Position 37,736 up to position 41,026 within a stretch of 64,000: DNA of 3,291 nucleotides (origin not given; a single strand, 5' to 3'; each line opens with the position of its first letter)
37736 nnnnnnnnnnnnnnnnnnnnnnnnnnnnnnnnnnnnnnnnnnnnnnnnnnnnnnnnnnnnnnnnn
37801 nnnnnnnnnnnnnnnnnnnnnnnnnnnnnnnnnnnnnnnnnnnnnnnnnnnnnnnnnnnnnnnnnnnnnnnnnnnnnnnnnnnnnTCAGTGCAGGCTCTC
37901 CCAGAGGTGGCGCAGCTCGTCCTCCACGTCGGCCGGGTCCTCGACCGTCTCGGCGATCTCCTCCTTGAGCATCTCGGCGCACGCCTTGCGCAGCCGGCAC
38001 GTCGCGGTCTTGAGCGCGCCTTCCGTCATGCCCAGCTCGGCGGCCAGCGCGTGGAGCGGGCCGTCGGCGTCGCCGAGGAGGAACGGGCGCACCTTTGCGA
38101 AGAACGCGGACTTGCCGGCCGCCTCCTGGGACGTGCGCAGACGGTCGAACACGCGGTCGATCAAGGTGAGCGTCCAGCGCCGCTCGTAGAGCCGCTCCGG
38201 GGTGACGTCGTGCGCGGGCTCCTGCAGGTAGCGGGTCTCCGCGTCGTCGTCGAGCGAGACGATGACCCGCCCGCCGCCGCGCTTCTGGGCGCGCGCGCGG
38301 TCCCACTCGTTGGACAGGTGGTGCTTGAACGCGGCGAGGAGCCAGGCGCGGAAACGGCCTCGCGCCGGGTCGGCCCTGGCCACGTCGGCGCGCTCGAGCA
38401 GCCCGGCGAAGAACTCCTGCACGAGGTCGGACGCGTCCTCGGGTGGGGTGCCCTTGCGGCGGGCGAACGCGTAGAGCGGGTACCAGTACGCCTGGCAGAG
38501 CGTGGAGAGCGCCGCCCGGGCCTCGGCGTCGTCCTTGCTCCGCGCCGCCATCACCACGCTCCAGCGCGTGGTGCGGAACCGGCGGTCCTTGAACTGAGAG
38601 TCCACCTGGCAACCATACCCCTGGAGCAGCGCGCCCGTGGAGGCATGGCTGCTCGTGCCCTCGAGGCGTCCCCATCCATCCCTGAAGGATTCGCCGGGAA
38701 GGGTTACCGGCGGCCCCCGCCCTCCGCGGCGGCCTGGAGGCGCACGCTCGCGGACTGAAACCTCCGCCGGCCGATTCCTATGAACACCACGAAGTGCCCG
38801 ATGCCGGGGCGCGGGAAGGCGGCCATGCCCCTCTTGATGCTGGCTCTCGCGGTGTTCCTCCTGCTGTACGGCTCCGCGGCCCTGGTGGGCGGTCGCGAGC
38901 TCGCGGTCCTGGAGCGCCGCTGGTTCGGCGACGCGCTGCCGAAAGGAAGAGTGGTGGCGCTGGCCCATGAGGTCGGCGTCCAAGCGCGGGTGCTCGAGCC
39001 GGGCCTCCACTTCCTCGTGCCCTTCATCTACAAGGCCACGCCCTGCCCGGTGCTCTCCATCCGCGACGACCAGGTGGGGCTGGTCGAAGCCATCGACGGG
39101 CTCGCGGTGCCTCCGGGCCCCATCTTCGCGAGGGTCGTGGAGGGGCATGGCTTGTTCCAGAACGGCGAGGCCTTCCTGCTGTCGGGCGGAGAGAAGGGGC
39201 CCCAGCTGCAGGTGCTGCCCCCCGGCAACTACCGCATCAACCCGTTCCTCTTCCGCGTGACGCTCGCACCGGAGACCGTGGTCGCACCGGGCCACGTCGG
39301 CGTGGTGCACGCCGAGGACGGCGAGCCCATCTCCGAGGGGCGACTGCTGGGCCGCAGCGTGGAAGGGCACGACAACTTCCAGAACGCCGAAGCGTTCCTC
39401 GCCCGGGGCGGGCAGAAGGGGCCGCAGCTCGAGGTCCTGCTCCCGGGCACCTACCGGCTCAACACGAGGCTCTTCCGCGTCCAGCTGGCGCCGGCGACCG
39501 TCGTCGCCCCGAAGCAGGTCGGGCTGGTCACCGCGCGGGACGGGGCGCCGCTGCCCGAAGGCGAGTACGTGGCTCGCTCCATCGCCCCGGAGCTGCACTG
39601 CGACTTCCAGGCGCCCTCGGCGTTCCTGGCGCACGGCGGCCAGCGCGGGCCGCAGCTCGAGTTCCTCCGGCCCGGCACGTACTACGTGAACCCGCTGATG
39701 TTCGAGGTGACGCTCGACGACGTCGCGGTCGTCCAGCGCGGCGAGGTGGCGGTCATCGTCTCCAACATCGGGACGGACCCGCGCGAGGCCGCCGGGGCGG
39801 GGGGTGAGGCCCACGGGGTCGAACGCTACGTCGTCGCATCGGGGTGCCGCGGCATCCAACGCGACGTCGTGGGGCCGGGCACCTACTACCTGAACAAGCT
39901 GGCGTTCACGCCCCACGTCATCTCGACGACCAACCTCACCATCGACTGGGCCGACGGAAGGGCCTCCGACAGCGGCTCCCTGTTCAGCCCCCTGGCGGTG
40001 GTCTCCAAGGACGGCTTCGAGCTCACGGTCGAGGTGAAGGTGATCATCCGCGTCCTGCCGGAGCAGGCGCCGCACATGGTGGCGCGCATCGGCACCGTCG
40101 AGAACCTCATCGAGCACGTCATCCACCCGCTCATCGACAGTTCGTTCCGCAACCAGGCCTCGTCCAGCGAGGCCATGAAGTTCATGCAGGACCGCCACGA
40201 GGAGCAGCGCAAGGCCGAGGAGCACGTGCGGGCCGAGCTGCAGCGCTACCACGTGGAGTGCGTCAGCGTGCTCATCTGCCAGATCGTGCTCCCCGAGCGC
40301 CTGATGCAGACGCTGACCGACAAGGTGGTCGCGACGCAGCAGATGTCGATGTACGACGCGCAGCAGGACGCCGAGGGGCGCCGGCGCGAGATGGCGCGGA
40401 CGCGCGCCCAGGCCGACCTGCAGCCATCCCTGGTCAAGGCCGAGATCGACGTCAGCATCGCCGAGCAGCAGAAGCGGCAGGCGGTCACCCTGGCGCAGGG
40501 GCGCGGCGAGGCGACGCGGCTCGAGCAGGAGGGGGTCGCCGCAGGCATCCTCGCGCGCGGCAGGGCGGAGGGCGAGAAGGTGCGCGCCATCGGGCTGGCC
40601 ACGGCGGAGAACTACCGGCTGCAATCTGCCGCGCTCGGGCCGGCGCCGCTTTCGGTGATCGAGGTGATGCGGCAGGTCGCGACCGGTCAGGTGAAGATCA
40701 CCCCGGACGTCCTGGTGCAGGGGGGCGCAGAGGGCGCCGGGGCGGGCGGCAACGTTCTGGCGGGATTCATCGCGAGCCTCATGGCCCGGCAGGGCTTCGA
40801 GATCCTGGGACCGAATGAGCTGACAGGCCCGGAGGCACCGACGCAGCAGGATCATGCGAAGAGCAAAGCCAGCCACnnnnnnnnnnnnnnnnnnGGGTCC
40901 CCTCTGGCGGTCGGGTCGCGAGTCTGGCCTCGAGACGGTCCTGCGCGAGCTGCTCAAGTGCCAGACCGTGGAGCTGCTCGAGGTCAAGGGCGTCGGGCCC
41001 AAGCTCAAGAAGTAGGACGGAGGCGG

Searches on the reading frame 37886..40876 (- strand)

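Call 41: search_protein_families(library=pfam, proteins=[window:37886-40876:-], max_evalue=0.01)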
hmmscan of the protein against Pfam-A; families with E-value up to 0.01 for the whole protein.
window:37886-40876:- (996 aa): 2 families
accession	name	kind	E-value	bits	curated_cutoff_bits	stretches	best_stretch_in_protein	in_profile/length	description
PF04542.20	Sigma70_r2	-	7.5e-08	32.5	24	1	800-862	8-69/71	Sigma-70 region 2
PF07638.17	Sigma70_ECF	-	0.0094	16.3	21.1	1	812-883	46-116/185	ECF sigma factor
